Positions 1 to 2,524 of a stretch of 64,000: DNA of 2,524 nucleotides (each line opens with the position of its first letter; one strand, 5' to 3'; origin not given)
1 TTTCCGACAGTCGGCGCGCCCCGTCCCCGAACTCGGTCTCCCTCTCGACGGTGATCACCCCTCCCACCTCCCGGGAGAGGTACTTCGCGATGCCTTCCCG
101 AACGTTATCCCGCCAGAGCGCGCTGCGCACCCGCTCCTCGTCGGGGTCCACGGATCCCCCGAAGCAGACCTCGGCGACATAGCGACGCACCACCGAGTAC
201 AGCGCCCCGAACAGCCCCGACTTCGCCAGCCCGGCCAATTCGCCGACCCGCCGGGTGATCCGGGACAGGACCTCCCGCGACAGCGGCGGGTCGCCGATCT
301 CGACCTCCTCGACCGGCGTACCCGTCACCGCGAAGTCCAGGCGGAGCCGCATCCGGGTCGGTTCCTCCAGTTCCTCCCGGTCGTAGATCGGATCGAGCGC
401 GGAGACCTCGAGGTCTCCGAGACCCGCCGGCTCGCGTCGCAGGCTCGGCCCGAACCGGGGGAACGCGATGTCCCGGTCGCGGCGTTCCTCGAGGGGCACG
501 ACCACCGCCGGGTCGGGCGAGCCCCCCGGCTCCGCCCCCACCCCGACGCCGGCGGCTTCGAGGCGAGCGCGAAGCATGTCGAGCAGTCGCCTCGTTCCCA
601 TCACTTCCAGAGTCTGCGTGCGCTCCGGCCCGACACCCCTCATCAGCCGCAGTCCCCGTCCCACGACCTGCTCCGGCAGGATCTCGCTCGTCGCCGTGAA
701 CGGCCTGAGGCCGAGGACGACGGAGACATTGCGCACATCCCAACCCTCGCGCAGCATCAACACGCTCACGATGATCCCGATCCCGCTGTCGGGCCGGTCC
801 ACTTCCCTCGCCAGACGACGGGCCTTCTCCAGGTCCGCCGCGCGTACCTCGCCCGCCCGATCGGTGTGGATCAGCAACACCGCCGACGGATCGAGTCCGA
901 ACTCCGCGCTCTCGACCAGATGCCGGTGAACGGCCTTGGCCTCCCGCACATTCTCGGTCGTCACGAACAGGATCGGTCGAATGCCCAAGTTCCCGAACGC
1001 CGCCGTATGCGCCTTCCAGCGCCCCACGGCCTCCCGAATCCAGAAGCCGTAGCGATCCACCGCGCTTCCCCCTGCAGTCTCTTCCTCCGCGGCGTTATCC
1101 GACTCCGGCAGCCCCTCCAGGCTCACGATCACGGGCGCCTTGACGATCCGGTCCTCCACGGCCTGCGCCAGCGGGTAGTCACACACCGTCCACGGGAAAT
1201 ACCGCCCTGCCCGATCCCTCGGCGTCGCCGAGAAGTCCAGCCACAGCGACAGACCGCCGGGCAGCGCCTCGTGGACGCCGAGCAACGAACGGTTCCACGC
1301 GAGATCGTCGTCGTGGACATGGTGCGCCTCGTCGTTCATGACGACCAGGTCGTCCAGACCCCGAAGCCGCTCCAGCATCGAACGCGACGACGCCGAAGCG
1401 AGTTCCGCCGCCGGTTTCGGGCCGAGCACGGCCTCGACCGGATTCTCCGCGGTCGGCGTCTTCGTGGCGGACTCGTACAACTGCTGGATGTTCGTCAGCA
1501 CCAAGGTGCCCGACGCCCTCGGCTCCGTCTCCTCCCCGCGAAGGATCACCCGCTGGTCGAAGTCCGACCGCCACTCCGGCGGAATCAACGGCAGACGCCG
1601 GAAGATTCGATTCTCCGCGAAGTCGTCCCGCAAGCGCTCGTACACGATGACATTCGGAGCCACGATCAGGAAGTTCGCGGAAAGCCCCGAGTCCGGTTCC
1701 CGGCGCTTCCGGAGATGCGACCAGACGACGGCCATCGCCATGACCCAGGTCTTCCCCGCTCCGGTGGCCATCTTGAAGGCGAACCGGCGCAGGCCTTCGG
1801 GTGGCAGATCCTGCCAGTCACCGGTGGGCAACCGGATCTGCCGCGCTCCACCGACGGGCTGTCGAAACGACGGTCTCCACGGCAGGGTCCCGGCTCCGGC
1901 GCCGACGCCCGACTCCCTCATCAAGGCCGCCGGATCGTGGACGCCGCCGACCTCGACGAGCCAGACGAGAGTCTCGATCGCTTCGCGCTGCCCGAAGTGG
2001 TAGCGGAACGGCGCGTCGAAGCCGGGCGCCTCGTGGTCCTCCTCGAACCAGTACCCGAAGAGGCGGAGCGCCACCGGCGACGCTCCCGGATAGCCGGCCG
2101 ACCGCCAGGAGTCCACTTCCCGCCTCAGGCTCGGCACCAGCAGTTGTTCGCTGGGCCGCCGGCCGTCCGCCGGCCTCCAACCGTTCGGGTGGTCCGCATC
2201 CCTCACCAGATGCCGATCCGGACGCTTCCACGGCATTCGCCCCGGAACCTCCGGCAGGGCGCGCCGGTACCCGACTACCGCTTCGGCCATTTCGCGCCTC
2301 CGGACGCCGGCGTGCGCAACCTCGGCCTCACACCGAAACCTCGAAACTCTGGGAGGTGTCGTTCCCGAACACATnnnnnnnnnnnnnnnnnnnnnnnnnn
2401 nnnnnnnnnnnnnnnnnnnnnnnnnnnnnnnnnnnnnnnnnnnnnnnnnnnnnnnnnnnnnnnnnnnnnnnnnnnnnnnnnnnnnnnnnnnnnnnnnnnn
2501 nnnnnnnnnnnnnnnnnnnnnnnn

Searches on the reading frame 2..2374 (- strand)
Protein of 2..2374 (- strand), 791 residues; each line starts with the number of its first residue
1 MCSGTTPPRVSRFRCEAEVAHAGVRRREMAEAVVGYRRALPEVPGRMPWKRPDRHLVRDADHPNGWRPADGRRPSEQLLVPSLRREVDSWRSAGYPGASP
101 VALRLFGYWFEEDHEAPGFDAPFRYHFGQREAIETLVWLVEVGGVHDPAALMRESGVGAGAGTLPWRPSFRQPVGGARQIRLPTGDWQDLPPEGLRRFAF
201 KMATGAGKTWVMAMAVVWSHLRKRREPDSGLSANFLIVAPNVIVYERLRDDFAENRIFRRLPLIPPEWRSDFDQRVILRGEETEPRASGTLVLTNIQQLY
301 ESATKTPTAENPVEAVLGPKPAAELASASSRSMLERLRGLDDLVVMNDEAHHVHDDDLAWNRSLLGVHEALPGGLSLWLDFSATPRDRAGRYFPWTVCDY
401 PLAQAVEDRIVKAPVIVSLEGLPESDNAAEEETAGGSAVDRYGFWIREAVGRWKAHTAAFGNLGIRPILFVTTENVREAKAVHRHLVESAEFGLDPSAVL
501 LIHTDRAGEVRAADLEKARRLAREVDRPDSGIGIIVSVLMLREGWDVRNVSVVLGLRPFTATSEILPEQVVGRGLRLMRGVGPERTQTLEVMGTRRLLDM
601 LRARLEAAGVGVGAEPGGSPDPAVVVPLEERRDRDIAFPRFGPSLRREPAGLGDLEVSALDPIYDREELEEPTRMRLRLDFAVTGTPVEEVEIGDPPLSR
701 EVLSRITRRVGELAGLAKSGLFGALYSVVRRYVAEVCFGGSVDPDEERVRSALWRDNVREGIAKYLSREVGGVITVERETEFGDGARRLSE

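Call 11: search_protein_families(library=pfam, proteins=[window:2-2374:-], max_evalue=0.001)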
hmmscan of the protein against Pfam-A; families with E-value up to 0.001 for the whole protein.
window:2-2374:- (791 aa): 1 family
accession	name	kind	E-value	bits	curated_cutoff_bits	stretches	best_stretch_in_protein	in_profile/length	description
PF04851.21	ResIII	-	3.5e-16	60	22.5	1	185-386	20-163/164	Type III restriction enzyme, res subunit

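Call 41: search_protein_families(library=padloc, proteins=[window:2-2374:-], max_evalue=0.001)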
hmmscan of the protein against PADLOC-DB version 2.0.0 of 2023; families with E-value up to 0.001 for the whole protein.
window:2-2374:- (791 aa): 3 families
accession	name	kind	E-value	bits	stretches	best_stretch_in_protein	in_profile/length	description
PDLC03648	REase_III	-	2e-17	60.6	1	332-588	123-367/871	Type III restriction enzyme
PDLC03647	REase_III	-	0.0007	15.8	0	534-579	509-552/989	Type III restriction enzyme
PDLC03649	REase_III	-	0.00075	15.5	0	535-577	498-538/973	Type III restriction enzyme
